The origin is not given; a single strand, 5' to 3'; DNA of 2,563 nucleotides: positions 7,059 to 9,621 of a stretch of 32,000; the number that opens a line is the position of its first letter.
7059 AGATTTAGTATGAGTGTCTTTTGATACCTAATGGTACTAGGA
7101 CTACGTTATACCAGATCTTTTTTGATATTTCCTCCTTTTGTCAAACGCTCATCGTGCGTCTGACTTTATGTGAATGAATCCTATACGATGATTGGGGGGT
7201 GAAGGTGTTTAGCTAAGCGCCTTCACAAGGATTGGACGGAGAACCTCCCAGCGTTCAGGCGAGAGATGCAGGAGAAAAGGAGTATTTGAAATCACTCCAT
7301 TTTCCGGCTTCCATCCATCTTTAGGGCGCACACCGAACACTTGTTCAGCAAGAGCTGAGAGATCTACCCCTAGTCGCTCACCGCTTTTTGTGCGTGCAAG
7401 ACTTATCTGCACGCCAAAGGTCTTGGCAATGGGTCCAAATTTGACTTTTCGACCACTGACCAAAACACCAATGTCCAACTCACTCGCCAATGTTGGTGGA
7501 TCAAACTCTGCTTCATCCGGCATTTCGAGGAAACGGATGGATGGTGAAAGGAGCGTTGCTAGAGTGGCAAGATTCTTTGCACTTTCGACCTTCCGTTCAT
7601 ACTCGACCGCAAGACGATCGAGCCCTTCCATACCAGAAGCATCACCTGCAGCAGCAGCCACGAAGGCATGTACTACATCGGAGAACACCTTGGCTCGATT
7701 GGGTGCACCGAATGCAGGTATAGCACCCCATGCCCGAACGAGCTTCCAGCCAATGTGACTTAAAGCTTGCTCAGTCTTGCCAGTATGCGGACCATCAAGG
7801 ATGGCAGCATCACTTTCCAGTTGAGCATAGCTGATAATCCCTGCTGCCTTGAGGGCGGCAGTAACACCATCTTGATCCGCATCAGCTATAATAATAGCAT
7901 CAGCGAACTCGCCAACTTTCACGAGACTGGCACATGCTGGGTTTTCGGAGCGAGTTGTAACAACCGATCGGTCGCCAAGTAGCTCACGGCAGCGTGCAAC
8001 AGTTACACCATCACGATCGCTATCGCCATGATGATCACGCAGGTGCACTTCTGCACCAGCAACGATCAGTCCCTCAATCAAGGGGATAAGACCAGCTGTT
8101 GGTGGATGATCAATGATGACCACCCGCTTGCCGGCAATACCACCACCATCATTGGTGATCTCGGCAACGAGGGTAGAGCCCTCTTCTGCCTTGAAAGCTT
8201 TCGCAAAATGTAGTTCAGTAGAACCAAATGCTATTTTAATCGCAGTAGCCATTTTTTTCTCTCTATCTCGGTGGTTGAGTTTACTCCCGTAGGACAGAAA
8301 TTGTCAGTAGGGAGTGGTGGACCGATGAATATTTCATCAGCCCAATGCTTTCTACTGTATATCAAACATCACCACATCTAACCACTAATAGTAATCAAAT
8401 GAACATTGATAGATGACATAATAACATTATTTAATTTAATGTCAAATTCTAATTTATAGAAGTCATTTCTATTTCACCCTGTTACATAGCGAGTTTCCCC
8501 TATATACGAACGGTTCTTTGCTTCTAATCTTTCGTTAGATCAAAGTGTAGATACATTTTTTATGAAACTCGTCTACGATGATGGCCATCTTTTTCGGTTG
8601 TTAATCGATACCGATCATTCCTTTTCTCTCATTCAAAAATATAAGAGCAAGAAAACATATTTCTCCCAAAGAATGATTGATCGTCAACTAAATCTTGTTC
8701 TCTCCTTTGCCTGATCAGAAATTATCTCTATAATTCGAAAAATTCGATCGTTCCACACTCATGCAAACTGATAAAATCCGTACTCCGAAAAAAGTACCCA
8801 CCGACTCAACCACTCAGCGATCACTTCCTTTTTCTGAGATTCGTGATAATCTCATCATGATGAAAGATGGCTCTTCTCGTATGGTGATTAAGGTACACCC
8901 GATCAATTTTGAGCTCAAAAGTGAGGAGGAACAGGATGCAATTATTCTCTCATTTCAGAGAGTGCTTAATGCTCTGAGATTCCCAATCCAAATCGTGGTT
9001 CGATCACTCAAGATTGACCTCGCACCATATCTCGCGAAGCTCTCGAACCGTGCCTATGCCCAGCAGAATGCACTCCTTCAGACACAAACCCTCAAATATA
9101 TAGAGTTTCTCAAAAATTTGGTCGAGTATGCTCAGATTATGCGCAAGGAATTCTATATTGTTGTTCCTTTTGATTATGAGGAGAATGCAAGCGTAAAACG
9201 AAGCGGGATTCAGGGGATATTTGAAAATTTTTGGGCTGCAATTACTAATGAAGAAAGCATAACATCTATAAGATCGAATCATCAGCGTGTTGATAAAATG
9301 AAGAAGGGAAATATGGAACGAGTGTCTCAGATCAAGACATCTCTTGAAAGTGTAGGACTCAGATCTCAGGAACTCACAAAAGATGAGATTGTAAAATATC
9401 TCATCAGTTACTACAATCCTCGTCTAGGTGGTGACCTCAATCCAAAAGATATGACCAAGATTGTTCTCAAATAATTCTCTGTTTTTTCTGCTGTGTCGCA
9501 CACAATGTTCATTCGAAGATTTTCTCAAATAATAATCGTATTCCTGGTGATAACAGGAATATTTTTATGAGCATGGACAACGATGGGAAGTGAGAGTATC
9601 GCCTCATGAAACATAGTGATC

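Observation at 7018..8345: GC-rich, TGA-free foreign-looking gene embedded in a recoded low-GC genome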

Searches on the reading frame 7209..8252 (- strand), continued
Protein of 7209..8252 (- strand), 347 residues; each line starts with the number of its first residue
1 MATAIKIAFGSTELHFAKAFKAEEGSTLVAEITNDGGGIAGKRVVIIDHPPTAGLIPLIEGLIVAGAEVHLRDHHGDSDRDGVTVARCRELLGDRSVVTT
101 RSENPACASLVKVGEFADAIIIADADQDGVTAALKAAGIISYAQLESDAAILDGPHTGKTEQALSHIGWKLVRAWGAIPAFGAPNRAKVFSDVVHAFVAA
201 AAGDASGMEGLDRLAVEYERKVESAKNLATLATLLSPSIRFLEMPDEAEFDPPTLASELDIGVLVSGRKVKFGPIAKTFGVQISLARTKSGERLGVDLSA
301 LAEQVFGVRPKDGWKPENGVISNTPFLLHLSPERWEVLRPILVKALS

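Call 78: find_encoding_contigs(protein=P0167, flank=10000, max_places=1)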
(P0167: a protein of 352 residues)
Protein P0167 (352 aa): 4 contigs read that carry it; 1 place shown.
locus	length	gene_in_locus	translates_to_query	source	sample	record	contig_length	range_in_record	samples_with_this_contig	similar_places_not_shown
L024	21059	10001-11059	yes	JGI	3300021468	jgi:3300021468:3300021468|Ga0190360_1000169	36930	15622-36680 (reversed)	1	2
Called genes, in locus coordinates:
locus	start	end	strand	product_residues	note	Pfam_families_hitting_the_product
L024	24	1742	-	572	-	PF07973:tRNA_SAD, PF00587:tRNA-synt_2b, PF03129:HGTP_anticodon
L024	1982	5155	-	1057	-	PF02811:PHP, PF07733:DNA_pol3_alpha, PF17657:DNA_pol3_finger, PF14579:HHH_6, PF01336:tRNA_anti-codon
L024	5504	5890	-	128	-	-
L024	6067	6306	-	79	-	-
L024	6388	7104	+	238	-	PF01351:RNase_HII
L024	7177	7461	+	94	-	PF01783:Ribosomal_L32p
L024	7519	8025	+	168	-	PF01029:NusB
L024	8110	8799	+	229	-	PF22935:RM44_endonuclase, PF14622:Ribonucleas_3_3, PF00636:Ribonuclease_3, PF00035:dsrm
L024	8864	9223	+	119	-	PF05635:23S_rRNA_IVP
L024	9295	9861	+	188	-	-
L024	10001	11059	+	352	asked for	-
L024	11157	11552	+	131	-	-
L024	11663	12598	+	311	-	-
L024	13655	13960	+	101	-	PF13083:KH_KhpA-B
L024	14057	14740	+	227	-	PF01746:tRNA_m1G_MT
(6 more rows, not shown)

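Call 79: find_encoding_contigs(protein=P0324, flank=10000, max_places=1)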
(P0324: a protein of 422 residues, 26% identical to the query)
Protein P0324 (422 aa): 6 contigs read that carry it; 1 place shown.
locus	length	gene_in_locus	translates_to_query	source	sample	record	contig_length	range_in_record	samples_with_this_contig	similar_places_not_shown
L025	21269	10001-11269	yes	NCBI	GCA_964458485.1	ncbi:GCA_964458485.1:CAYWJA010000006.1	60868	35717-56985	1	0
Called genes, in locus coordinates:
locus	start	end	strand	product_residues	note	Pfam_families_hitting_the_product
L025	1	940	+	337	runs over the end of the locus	-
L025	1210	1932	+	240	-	-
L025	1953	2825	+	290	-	PF00398:RrnaAD, PF13649:Methyltransf_25 (faint)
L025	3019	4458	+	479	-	PF13567:DUF4131, PF03772:Competence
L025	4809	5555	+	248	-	-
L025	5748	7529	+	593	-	PF00266:Aminotran_5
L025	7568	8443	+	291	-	PF13847:Methyltransf_31, PF08241:Methyltransf_11 (weak), PF08242:Methyltransf_12, PF13649:Methyltransf_25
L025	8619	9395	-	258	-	PF01978:TrmB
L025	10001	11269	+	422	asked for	-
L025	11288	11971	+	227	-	-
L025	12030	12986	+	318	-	-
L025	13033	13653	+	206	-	-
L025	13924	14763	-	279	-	PF01370:Epimerase, PF04321:RmlD_sub_bind, PF16363:GDP_Man_Dehyd (faint)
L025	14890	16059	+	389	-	-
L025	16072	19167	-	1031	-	PF00271:Helicase_C, PF04545:Sigma70_r4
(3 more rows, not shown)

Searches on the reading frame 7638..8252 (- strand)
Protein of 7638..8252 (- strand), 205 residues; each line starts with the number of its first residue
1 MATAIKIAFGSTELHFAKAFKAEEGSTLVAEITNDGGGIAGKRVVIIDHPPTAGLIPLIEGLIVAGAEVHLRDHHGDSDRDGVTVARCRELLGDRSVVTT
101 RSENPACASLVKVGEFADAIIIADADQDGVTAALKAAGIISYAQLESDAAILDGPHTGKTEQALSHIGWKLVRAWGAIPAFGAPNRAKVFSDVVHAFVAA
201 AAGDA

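Call 92: predict_structure(alignment_id=A6)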
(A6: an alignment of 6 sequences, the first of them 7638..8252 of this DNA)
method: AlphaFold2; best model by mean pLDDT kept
length: 205 residues; sequences in the alignment: 6
mean_pLDDT: 93.1   pTM: 0.90
mean pLDDT of the five models: 93.1, 92.8, 91.8, 90.7, 90.1
residues with pLDDT >= 90: 181; 70-90: 19; 50-70: 4; < 50: 1
segments of 3 or more residues with pLDDT < 50: none
pLDDT, mean of each block of 10 residues (from residue 1): 81 92 93 83 95 95 97 95 96 97 92 96 95 97 94 93 96 93 91 96 81
secondary structure, 60 per line:
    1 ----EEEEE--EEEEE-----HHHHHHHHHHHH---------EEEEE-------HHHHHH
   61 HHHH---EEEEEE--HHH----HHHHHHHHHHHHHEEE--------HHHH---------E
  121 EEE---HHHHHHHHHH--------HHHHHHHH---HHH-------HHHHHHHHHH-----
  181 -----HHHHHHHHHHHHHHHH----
elements in order: E5-9 E12-16 H22-33 E43-47 H55-64 E68-73 H83-95 E96-98 H107-110 E120-123 H127-136 H145-152 H166-175 H186-201

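Call 94: fold_search(model_id=the predicted structure, library=pdb)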
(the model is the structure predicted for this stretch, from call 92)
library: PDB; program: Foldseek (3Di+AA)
matches with E <= 10: 1461; with E <= 0.001: 0
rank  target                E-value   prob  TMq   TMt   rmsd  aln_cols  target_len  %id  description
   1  5mh6_A                1.6e-02  0.33  0.25  0.19  16.2       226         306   17  D-2-hydroxyacid dehydrogenases (D2-HDH) from Haloferax mediterranei in complex with 2-ketohexanoic acid and NAD+ (1.35 (released 2018-06-06)
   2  7vid_A                2.0e-02  0.69  0.30  0.21  12.0       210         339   17  The crystal structure of L-leucine dehydrogenase from Pseudomonas aeruginosa (released 2022-06-29)
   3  8gxd                  3.0e-02  0.47  0.28  0.18  14.7       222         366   13  L-LEUCINE DEHYDROGENASE FROM EXIGUOBACTERIUM SIBIRICUM (released 2023-04-26)
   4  3d4o_A                3.6e-02  0.82  0.33  0.25  13.8       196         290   12  Crystal structure of dipicolinate synthase subunit A (NP_243269.1) from BACILLUS HALODURANS at 2.10 A resolution (released 2008-07-08)
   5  5mh5_A                3.6e-02  0.23  0.24  0.18  16.6       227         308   17  D-2-hydroxyacid dehydrogenases (D2-HDH) from Haloferax mediterranei in complex with 2-keto-hexanoic acid and NADP+ (1. (released 2018-05-02)
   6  3p9n                  3.8e-02  0.96  0.27  0.30   6.1        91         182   19  Rv2966c of M. tuberculosis is a RsmD-like methyltransferase (released 2011-04-06)
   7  3vpx_B                5.4e-02  0.41  0.29  0.18  14.1       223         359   14  Crystal structure of leucine dehydrogenase from a psychrophilic bacterium Sporosarcina psychrophila. (released 2013-02-06)
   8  5h83_A                5.7e-02  0.93  0.35  0.22   5.3       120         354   17  HETEROYOHIMBINE SYNTHASE HYS FROM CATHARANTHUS ROSEUS - APO FORM (released 2016-07-27)
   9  2p2g_E                7.2e-02  0.89  0.26  0.19   5.4       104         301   18  Crystal Structure of Ornithine Carbamoyltransferase from Mycobacterium Tuberculosis (Rv1656): Orthorhombic Form (released 2007-07-03)
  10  7nnf_C                7.6e-02  0.90  0.28  0.21   5.2        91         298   20  Crystal structure of Mycobacterium tuberculosis ArgF in apo form. (released 2021-06-30)
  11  5m66_B                8.1e-02  0.69  0.34  0.17   9.7       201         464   14  Crystal structure of S-adenosyl-L-homocysteine hydrolase from Bradyrhizobium elkanii in complex with adenosine (released 2017-05-10)
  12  2eez_A                8.1e-02  0.25  0.26  0.18  15.7       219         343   15  Crystal structure of alanine dehydrogenase from themus thermophilus (released 2007-04-13)
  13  2y0e_D                8.6e-02  0.87  0.31  0.16   4.8       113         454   19  BceC and the final step of UGDs reaction (released 2011-07-27)
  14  7d27                  8.6e-02  0.87  0.36  0.18   5.6       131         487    8  Structure of UDP-N-acetylmuramoyl-L-alanyl-D-glutamate--2, 6-diaminopimelate ligase (released 2021-07-28)
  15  9mc1                  8.6e-02  0.84  0.30  0.19   4.8       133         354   14  Trans-acting enoylreductase PhiaB involved in the phialotideA biosynthesis pathway (released 2025-04-16)
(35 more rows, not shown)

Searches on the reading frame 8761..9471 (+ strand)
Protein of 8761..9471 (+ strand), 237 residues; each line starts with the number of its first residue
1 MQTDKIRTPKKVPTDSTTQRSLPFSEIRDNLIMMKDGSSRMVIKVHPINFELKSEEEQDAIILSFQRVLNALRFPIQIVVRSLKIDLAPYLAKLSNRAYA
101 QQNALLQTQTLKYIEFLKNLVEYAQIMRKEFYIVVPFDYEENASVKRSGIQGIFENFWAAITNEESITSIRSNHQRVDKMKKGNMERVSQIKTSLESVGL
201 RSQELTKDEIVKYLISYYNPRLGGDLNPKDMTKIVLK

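Call 34: search_protein_families(library=pfam, max_evalue=0.01, proteins=[window:8761-9471:+])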
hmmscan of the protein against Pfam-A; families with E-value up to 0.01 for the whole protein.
seq(237 aa): 1 family
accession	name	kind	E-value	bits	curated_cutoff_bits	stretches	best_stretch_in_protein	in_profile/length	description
PF11130.14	TraC_F_IV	-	0.0091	15.5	28.1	0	188-221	140-173/375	TraC protein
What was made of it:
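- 8761..9474 (+): Divergently transcribed 237-aa TraC-like protein with native-type composition and no TGA among 7 Gly codons. My own scan gave only a sub-threshold PF11130 hit, E=0.009 (call 34).
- Checked: In my own scan it gave only a sub-threshold PF11130 hit (call 34).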
